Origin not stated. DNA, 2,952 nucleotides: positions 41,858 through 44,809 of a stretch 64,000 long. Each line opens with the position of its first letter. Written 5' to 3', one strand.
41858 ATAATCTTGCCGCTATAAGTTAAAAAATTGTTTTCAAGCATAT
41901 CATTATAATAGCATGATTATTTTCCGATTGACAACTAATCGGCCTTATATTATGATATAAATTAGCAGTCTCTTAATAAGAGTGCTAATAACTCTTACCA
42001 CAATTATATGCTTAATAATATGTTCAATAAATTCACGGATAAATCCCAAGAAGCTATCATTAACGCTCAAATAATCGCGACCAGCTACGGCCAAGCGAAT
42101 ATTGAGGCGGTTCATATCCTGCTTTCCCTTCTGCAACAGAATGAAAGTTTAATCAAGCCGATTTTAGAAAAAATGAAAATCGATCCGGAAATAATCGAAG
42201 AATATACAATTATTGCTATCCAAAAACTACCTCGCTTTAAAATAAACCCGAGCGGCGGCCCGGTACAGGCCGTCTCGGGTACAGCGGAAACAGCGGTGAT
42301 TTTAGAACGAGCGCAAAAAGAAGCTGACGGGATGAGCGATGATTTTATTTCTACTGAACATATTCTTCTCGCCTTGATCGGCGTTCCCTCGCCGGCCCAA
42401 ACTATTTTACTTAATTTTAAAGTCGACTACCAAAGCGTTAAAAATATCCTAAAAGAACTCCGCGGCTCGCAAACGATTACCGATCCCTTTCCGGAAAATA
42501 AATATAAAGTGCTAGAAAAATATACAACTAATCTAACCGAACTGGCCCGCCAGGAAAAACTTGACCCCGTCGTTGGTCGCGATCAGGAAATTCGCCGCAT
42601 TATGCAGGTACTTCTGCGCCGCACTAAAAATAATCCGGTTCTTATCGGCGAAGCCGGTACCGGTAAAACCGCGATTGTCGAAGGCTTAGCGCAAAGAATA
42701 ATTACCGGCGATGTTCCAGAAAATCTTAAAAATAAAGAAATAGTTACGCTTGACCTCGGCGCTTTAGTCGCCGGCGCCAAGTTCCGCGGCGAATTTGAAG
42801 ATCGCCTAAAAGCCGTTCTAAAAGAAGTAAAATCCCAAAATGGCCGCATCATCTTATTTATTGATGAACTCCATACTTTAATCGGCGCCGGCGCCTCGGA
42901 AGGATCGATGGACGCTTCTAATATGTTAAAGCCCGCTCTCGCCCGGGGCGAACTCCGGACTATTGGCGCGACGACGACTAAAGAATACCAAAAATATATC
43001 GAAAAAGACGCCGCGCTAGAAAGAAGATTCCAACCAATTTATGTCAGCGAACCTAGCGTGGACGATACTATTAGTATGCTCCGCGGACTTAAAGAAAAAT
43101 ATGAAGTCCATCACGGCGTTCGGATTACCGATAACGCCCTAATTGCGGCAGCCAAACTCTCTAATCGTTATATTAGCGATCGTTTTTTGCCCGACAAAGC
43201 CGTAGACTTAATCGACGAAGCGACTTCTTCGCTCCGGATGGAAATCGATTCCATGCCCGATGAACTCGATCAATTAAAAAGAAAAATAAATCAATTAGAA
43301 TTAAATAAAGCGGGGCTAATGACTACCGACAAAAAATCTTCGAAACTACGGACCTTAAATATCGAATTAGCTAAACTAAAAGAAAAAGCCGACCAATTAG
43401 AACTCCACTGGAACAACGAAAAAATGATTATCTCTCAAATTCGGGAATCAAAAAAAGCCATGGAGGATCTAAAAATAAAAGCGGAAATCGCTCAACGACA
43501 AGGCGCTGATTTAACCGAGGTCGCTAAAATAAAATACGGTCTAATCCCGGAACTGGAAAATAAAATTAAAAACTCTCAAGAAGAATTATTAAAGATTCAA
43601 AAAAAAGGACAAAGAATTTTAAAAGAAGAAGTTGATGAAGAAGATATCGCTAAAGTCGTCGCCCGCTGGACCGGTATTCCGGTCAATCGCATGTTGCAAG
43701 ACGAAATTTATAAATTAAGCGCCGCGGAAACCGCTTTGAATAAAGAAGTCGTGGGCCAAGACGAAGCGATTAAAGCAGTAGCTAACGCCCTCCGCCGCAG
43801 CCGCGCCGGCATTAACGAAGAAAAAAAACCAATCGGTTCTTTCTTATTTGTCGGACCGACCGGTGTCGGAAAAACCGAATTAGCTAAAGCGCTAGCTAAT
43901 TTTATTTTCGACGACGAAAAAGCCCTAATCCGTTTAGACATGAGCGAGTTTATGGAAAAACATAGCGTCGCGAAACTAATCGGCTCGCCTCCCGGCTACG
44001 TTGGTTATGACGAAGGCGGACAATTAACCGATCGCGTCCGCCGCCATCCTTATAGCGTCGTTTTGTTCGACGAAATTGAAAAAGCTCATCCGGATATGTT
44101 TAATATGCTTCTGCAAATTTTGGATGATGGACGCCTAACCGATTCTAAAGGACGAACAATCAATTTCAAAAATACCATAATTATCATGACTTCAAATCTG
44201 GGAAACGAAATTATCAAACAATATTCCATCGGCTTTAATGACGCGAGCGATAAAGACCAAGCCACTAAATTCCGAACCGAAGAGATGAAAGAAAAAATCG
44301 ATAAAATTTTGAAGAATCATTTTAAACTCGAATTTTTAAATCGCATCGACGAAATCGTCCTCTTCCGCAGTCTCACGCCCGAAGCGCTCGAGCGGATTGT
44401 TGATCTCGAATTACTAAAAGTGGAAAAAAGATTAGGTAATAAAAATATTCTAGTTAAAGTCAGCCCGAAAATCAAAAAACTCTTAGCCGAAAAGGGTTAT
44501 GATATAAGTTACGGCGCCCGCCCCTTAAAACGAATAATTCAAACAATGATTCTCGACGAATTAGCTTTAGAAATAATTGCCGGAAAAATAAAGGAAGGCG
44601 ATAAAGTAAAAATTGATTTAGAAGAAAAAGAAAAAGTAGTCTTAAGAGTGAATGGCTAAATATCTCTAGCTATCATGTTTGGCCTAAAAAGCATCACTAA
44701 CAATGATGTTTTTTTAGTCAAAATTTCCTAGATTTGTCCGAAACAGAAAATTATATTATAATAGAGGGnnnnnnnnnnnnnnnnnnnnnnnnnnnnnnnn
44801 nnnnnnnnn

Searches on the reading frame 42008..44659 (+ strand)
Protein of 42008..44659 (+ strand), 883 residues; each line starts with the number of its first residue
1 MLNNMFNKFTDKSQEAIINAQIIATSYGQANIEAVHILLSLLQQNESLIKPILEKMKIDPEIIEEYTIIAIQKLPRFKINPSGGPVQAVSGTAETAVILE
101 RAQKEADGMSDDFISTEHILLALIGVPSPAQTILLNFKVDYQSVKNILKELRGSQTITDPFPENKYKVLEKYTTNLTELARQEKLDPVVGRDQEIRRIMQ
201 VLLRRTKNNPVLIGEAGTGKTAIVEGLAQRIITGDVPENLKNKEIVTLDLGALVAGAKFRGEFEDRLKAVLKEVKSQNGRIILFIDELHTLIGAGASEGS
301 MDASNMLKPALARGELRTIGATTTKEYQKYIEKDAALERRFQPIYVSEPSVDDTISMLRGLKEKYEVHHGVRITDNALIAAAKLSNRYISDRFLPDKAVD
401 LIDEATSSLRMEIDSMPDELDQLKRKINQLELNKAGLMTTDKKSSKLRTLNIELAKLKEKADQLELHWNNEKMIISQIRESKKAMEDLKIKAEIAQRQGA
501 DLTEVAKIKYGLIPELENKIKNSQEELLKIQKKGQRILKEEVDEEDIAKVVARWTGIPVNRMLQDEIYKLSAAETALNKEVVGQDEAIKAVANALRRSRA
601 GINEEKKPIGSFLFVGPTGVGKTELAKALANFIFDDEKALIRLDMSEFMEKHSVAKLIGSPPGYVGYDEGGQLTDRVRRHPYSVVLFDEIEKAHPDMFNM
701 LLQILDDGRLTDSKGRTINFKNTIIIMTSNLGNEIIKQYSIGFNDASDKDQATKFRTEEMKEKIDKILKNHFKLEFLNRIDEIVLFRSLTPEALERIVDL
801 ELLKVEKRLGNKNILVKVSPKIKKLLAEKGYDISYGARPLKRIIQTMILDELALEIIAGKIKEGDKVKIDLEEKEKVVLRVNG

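Call 3: search_protein_families(library=pfam, proteins=[window:42008-44659:+], max_evalue=0.01)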
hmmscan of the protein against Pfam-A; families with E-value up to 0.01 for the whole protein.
window:42008-44659:+ (883 aa): 33 families (the best 25 are shown)
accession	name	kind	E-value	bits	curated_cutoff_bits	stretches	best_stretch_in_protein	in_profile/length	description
PF07724.20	AAA_2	-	5e-70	235.3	27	1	607-783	1-166/166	AAA domain (Cdc48 subfamily)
PF17871.7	AAA_lid_9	-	1.4e-33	115.3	22.8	1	350-446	1-97/104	AAA lid domain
PF00004.35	AAA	-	1.2e-26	94.2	21.2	2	211-342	2-124/131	ATPase family associated with various cellular activities (AAA)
PF10431.15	ClpB_D2-small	-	1.1e-25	89.9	21.9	1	789-869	1-81/81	C-terminal, D2-small domain, of ClpB protein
PF02861.25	Clp_N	-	1.2e-21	77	20.7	2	102-153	1-53/53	Clp amino terminal domain, pathogenicity island component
PF07728.20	AAA_5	-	1.8e-16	60.9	22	1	612-732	2-124/139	AAA domain (dynein-related subfamily)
PF13191.12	AAA_16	-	3.3e-14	54.2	32.6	2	188-295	2-143/167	AAA ATPase domain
PF13401.12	AAA_22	-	1.2e-12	48.7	27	2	611-707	7-110/130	AAA domain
PF00158.32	Sigma54_activat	-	3.4e-09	37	20.2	1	610-729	23-142/168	Sigma-54 interaction domain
PF05621.17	TniB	-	2.4e-07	30.8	22.4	1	206-347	34-185/189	Bacterial TniB protein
PF12775.13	AAA_7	-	4.2e-07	30.1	25.8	0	611-659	35-83/181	P-loop containing dynein motor region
PF23569.1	NBD_SMAX1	-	4.7e-06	26.9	27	1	192-290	16-117/212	SMAX1 nucleotide binding domain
PF13173.12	AAA_14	-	1.3e-05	25.7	27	0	613-708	6-88/129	AAA domain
PF01695.23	IstB_IS21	-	2.7e-05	24.2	24.1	0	613-630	96-113/238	IstB-like ATP binding protein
PF01637.24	ATPase_2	-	3.2e-05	24.3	33.2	1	190-319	3-151/225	ATPase domain predominantly from Archaea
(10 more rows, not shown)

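Call 4: search_protein_families(library=ncbifam, proteins=[window:42008-44659:+], max_evalue=0.01)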
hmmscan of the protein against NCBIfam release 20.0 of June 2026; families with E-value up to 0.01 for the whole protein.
window:42008-44659:+ (883 aa): 41 families (the best 25 are shown)
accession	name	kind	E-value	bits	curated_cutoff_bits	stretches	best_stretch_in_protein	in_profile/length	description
TIGR03346.1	chaperone_ClpB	equivalog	0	1206.1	1232.1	1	9-875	1-849/853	ATP-dependent chaperone ClpB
NF008118.0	PRK10865.1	equivalog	5.8e-300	997.1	1417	1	7-877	4-854/857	ATP-dependent chaperone ClpB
TIGR03345.1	VI_ClpV1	equivalog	2.9e-247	823.2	884.95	1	11-864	3-843/852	type VI secretion system ATPase TssH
TIGR02639.1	ClpA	equivalog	7.1e-231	768.4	993.15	2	530-870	410-733/734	ATP-dependent Clp protease ATP-binding subunit ClpA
NF033606.1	heat_AAA_ClpK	exception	1.7e-221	737.8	1900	2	492-877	523-904/949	heat shock survival AAA family ATPase ClpK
NF033607.0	disagg_AAA_ClpG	exception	2.4e-218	727.3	1900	2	8-470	88-546/932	AAA family protein disaggregase ClpG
NF008263.0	PRK11034.1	equivalog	4.9e-186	619.9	1350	2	167-411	167-411/758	ATP-dependent Clp protease ATP-binding subunit ClpA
NF003745.1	PRK05342.1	equivalog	8.9e-12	44.6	359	1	555-633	57-133/418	ATP-dependent Clp protease ATP-binding subunit ClpX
NF003229.0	PRK04195.1-5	equivalog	2.3e-09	36.5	280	1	579-693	17-115/413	replication factor C large subunit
TIGR02928.1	TIGR02928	subfamily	2.7e-09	36.4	181.3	1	181-231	10-64/366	orc1/cdc6 family replication initiation protein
NF009067.0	PRK12402.1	equivalog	4.5e-09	35.7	317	2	578-651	14-80/340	replication factor C small subunit 2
TIGR03922.1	T7SS_EccA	equivalog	7.5e-09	34.7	466.65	1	203-342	308-443/557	type VII secretion AAA-ATPase EccA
NF001679.0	PRK00440.1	equivalog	1.2e-08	34.4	303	1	605-637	35-67/322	replication factor C small subunit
NF005304.0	PRK06835.1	equivalog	1.1e-07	31.3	215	1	586-653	160-227/330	ATP-binding protein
TIGR00382.1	clpX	equivalog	1.7e-07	30.6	370.75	1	559-631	58-139/414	ATP-dependent protease ATP-binding subunit ClpX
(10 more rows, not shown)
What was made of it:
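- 42008..44659 (+): ClpB. It is clade-specific context, not part of the conserved module. It has a full M domain plus a ClpC-type IGF loop. TIGR03346 scores 1206 bits against a cut-off of 1232 (call 4).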

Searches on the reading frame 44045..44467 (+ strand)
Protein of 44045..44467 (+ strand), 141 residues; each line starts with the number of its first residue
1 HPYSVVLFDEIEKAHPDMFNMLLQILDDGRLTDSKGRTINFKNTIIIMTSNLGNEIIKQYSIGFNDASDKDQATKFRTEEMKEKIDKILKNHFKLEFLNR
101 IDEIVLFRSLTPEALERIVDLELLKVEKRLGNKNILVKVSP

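Call 74: search_solved_structures(query=window:44045-44467:+, show_alignments=5, max_evalue=1e-10)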
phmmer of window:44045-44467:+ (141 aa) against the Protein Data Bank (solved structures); distinct sequences matched with E-value up to 1e-10: 48.
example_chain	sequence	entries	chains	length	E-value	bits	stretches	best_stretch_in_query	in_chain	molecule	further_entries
8xon_S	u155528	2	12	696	3.5e-39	137.1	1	2-139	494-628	NDP-hexose 4-ketoreductase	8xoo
6em9_A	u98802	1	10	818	1.3e-38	135.3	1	2-139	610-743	ATP-dependent Clp protease ATP-binding subunit ClpC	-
6em8_A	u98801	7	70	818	1.4e-38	135.2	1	2-139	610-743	ATP-dependent Clp protease ATP-binding subunit ClpC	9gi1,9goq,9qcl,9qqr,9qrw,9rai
4lj7_A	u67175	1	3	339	3.7e-38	133.8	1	2-138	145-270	Chaperone protein ClpB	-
4lj4_A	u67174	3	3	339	4.5e-38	133.6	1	2-138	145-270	Chaperone protein ClpB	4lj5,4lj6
4lj8_A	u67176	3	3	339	4.7e-38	133.5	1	2-138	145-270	Chaperone protein ClpB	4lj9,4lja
4fct_A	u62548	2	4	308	1.6e-37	131.8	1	2-138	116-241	Chaperone protein ClpB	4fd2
4fcv_A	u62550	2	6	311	2.6e-37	131.1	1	2-138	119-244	Chaperone protein ClpB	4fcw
1qvr_A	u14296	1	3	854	3.9e-37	130.5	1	2-138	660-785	ClpB protein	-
9if4_A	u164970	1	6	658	8.9e-37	129.4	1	2-136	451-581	ATP-dependent Clp protease ATP-binding subunit ClpC1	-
8a8u_A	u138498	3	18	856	1.4e-36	128.7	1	2-136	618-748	ATP-dependent Clp protease ATP-binding subunit ClpC1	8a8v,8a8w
3j3t_A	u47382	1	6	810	2.8e-36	127.8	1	2-138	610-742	Negative regulator of genetic competence ClpC/MecB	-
8ycx_A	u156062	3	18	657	5.7e-36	126.8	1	2-136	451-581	ATP-dependent Clp protease ATP-binding subunit ClpC1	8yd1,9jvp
3j3s_A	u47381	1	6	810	1.5e-35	125.4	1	2-138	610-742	Negative regulator of genetic competence ClpC/MecB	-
3j3r_A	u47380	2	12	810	1.5e-35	125.4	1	2-138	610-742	Negative regulator of genetic competence ClpC/MecB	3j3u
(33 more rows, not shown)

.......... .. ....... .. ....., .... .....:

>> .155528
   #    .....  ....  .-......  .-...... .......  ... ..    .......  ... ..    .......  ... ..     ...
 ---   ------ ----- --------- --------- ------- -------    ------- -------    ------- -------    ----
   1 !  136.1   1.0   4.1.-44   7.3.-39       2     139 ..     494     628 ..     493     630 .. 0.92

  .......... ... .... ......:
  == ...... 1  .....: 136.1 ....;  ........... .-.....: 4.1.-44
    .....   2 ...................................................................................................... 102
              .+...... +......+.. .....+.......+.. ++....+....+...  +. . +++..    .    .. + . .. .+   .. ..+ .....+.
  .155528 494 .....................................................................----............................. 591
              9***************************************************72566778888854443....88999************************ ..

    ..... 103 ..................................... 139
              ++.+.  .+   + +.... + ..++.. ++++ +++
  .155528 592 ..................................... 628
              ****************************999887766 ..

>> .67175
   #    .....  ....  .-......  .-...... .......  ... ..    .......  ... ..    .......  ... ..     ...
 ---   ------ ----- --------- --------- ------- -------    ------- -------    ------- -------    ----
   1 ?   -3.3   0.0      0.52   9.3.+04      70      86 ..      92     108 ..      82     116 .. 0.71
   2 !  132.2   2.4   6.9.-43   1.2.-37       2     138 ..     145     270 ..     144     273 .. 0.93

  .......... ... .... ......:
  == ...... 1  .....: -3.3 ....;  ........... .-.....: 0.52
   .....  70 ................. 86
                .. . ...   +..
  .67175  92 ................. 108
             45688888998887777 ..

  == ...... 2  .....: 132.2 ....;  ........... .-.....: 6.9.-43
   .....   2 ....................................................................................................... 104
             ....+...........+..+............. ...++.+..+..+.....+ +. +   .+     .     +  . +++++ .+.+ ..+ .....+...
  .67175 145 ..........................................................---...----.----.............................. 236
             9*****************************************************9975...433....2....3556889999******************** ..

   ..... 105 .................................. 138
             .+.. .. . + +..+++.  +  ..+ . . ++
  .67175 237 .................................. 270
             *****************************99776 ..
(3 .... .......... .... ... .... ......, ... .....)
